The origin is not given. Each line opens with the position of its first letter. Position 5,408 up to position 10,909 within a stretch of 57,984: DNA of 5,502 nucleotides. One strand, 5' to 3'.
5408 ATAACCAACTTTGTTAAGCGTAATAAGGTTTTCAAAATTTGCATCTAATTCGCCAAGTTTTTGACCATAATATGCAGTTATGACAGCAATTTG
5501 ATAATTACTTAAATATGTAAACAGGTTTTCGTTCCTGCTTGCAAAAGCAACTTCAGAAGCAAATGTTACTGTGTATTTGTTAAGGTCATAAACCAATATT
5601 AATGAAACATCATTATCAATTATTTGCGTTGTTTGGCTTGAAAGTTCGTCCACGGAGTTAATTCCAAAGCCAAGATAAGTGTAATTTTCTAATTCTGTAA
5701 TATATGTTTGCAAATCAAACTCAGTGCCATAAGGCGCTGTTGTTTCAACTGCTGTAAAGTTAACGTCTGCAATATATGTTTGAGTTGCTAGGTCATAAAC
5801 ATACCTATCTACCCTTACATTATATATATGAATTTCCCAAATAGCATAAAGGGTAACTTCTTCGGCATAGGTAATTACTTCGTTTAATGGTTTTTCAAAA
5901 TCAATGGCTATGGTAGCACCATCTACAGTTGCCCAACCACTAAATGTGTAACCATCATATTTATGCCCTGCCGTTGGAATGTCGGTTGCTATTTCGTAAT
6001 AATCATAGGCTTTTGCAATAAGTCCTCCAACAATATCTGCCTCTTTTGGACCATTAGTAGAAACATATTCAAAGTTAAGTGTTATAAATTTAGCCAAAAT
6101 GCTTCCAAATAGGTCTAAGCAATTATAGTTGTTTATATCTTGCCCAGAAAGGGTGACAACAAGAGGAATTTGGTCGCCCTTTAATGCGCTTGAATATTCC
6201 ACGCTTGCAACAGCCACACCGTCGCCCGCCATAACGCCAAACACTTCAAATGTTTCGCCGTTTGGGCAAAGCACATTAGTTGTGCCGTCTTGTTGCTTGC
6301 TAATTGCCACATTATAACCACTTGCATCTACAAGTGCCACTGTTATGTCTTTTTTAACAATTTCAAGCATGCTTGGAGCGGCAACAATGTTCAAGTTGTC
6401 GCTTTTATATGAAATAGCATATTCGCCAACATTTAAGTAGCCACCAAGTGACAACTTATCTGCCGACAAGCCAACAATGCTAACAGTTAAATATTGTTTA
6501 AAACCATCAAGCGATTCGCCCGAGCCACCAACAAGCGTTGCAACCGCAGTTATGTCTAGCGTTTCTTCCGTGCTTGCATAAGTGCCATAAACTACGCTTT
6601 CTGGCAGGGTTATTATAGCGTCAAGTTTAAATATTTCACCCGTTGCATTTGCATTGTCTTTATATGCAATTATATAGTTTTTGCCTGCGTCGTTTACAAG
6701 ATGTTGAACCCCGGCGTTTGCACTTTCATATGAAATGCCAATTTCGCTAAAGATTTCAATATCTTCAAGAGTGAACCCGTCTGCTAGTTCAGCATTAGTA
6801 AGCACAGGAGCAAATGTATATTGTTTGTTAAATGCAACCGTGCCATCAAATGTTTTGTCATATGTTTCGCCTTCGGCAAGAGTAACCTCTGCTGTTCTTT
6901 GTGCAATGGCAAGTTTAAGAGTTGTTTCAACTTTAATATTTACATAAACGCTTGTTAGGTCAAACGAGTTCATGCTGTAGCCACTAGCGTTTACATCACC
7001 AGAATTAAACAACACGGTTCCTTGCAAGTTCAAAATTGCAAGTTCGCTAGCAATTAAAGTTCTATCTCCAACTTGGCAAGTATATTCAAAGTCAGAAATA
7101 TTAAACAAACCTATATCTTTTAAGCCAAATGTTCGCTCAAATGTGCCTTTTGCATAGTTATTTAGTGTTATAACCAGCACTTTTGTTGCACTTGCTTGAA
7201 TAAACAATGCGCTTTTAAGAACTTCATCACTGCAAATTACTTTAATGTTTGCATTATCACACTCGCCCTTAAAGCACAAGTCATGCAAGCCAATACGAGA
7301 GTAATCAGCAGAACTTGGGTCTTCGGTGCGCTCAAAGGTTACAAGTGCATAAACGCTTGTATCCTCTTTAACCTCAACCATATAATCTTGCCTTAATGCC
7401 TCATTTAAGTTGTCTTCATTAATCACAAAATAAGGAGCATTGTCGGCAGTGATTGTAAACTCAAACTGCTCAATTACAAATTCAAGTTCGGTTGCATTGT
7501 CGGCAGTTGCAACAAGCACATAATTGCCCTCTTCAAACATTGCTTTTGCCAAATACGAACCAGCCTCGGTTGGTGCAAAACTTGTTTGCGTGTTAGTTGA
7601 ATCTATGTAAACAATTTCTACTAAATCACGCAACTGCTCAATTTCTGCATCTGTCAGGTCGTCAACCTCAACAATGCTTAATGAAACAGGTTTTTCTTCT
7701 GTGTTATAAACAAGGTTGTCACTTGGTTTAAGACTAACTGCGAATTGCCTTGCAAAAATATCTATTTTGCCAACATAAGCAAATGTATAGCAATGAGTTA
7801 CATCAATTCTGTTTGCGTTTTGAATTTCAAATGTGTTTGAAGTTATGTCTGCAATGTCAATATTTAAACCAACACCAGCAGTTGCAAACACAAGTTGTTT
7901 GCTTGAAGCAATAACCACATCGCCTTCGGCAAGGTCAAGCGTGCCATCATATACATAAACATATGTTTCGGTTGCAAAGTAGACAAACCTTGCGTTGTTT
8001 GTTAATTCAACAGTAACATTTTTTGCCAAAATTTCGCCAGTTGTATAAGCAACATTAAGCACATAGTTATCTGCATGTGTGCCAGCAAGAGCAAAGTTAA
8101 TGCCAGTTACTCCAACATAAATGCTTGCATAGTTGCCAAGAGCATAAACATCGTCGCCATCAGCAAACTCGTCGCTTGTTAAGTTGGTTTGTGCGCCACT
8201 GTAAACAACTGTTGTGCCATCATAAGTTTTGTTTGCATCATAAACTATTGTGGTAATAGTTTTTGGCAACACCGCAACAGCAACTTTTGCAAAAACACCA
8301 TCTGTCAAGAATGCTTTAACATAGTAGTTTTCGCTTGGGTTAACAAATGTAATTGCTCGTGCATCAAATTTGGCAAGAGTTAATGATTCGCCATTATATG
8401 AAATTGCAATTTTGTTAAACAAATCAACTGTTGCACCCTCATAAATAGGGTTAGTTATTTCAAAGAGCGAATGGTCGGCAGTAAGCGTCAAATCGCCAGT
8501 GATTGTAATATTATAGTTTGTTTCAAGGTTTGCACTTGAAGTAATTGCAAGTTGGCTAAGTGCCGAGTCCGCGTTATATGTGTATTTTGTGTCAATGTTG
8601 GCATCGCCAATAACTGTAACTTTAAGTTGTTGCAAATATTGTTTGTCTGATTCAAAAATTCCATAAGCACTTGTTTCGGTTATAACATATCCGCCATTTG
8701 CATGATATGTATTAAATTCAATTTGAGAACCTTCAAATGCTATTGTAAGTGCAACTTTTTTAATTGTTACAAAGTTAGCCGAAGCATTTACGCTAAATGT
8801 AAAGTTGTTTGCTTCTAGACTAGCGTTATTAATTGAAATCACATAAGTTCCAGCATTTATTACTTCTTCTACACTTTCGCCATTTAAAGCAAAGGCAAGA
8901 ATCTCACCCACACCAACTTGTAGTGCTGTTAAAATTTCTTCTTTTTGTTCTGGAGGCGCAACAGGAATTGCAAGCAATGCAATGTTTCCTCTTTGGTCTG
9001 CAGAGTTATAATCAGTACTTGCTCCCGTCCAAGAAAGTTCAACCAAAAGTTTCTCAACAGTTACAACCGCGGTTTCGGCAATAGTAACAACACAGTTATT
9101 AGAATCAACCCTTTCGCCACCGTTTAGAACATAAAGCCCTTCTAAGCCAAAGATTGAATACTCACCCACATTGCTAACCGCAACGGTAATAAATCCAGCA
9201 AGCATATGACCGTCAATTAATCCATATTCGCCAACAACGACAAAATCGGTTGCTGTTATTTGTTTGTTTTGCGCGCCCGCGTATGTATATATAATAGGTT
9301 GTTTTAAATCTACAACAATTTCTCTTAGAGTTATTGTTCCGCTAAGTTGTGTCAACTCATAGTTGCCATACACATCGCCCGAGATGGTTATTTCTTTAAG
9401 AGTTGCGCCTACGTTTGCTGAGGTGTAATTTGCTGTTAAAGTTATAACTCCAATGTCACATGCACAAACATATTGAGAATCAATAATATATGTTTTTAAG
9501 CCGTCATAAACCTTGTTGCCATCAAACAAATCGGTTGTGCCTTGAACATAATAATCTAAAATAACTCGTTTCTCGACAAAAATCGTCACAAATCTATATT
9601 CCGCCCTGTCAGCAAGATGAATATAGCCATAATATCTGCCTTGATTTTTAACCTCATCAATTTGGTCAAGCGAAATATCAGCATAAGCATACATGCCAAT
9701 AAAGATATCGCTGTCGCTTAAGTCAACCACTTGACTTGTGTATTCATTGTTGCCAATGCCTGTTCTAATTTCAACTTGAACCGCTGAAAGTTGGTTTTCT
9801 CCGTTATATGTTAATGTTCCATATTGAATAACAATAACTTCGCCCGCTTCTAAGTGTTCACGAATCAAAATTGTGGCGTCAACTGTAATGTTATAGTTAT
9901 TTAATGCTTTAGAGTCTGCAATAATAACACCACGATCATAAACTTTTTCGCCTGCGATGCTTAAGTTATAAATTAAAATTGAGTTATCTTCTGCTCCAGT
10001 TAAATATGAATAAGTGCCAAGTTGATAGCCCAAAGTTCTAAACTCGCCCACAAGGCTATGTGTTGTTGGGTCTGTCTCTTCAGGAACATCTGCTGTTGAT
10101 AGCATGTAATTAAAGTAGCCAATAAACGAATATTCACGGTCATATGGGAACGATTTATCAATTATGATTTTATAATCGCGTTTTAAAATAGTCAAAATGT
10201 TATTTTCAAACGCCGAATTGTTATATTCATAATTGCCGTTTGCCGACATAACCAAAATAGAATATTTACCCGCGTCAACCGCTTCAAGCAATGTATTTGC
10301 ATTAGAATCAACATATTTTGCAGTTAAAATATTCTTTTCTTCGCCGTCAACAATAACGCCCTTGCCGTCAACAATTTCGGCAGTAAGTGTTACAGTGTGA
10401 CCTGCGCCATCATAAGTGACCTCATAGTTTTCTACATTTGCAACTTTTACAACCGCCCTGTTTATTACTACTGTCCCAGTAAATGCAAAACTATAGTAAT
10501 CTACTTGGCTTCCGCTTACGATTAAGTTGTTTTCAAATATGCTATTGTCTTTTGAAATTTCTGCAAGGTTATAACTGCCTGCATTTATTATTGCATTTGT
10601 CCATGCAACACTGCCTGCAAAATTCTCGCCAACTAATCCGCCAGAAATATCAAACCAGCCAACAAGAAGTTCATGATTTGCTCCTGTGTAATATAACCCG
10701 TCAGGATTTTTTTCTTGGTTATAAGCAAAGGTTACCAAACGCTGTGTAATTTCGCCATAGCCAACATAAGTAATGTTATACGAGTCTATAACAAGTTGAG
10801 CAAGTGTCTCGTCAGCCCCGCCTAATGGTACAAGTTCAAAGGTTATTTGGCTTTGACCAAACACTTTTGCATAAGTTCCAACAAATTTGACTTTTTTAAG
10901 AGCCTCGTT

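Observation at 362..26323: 26-kb single ORF: 8,653-aa TM-anchored giant surface protein with no known wall-anchoring signal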

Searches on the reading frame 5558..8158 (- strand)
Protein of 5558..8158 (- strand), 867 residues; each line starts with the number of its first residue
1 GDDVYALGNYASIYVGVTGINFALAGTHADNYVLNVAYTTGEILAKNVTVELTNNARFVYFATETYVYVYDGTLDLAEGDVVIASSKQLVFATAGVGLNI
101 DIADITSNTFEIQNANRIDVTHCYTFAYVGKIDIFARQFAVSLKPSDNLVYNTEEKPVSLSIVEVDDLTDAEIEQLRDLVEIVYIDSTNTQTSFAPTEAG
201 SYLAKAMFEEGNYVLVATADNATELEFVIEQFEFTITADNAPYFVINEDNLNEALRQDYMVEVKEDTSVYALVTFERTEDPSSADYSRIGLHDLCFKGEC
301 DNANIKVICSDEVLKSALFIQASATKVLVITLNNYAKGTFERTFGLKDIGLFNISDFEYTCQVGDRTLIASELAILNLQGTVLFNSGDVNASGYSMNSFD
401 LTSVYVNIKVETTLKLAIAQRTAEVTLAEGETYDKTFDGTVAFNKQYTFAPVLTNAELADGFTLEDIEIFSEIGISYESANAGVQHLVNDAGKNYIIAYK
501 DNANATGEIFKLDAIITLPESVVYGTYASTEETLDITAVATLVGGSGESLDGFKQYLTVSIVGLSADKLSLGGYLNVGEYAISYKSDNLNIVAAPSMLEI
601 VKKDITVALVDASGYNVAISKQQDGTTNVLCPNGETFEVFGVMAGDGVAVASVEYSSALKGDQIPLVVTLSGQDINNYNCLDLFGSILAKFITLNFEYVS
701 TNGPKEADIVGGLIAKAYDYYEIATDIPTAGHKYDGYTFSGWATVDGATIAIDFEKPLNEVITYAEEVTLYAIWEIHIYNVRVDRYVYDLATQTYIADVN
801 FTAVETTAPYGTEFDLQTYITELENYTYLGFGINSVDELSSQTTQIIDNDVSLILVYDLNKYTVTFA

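Call 5: search_protein_families(library=pfam, proteins=[window:5558-8158:-], max_evalue=0.01)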
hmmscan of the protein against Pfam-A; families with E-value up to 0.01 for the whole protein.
window:5558-8158:- (867 aa): 2 families
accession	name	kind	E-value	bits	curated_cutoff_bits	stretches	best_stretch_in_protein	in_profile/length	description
PF09479.16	Flg_new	-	0.00012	22.6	27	1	711-772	9-64/65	Listeria-Bacteroides repeat domain (List_Bact_rpt)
PF18657.6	YDG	-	0.0087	16.7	25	0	424-497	4-80/85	YDG domain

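Call 34: search_protein_families(library=pfam, proteins=[window:5558-8158:-], max_evalue=5)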
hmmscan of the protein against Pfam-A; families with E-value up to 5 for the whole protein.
window:5558-8158:- (867 aa): 3 families
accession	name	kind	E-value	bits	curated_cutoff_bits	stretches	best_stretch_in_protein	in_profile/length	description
PF09479.16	Flg_new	-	0.00012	22.6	27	1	711-772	9-64/65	Listeria-Bacteroides repeat domain (List_Bact_rpt)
PF18657.6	YDG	-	0.0087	16.7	25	2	424-497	4-80/85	YDG domain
PF02216.22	B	-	0.031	14.7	27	1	239-268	9-38/53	B domain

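Call 100: search_protein_families(library=ncbifam, proteins=[window:5558-8158:-], max_evalue=0.1)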
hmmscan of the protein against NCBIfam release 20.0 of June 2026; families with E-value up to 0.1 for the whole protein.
window:5558-8158:- (867 aa): 1 family
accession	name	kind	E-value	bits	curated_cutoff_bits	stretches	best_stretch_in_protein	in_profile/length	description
TIGR02543.1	List_Bact_rpt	repeat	0.00083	19.7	20.95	1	735-775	4-41/44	TIGR02543 family repeat protein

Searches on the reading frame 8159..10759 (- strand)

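Call 5: search_protein_families(library=pfam, proteins=[window:8159-10759:-], max_evalue=0.01)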
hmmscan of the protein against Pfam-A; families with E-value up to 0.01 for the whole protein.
window:8159-10759:- (867 aa): 1 family
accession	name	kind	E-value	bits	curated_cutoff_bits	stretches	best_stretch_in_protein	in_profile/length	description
PF18657.6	YDG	-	0.00082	20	25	1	414-471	13-82/85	YDG domain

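Call 34: search_protein_families(library=pfam, proteins=[window:8159-10759:-], max_evalue=5)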
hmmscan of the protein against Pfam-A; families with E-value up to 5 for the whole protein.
window:8159-10759:- (867 aa): 2 families
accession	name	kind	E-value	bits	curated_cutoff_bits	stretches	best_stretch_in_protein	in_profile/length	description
PF18657.6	YDG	-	0.00082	20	25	2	414-471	13-82/85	YDG domain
PF12945.12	PilZNR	-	0.1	13.1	23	1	327-356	6-36/85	Flagellar protein YcgR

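Call 100: search_protein_families(library=ncbifam, proteins=[window:8159-10759:-], max_evalue=0.1)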
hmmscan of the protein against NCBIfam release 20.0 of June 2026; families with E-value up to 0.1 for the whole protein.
window:8159-10759:- (867 aa): 0 families

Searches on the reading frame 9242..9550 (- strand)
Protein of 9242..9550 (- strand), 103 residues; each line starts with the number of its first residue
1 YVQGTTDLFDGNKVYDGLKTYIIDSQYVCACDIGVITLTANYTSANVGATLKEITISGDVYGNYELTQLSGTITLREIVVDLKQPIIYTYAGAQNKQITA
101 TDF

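Call 115: search_protein_families(library=pfam, alignment_id=A5, max_evalue=1)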
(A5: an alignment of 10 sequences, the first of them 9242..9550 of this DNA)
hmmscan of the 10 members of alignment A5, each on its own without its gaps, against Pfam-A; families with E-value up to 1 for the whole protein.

A. member 1, window:9242-9550:- (103 aa): 1 family
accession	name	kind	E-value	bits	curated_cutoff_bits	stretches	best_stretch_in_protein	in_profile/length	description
PF18657.6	YDG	-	2.5e-05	24.8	25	1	11-68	13-82/85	YDG domain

B. families by the number of members that match (of 10 scanned): 4 families
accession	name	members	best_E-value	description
PF18657.6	YDG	6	2.5e-05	YDG domain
PF16445.10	DUF5042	1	0.0064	Domain of unknown function (DUF5042)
PF21996.1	HisZ-like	1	0.047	Histidyl-tRNA synthetase HisZ, C-terminal domain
PF15514.12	ThaI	1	0.048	Restriction endonuclease ThaI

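Call 116: search_solved_structures(query=A5, max_evalue=1, show_alignments=1)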
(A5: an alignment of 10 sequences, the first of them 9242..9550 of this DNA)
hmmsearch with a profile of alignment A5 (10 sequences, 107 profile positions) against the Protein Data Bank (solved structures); distinct sequences matched with E-value up to 1: 3.
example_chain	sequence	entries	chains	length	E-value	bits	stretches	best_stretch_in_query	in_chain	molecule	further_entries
3brs_A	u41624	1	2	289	0.025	18.5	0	4-51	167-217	Periplasmic binding protein/LacI transcriptional regulator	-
8hdd_A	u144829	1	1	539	0.42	14.6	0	7-74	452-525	Glucose dehydrogenase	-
6a2u_B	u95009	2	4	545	0.42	14.6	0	7-74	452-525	Glucose dehydrogenase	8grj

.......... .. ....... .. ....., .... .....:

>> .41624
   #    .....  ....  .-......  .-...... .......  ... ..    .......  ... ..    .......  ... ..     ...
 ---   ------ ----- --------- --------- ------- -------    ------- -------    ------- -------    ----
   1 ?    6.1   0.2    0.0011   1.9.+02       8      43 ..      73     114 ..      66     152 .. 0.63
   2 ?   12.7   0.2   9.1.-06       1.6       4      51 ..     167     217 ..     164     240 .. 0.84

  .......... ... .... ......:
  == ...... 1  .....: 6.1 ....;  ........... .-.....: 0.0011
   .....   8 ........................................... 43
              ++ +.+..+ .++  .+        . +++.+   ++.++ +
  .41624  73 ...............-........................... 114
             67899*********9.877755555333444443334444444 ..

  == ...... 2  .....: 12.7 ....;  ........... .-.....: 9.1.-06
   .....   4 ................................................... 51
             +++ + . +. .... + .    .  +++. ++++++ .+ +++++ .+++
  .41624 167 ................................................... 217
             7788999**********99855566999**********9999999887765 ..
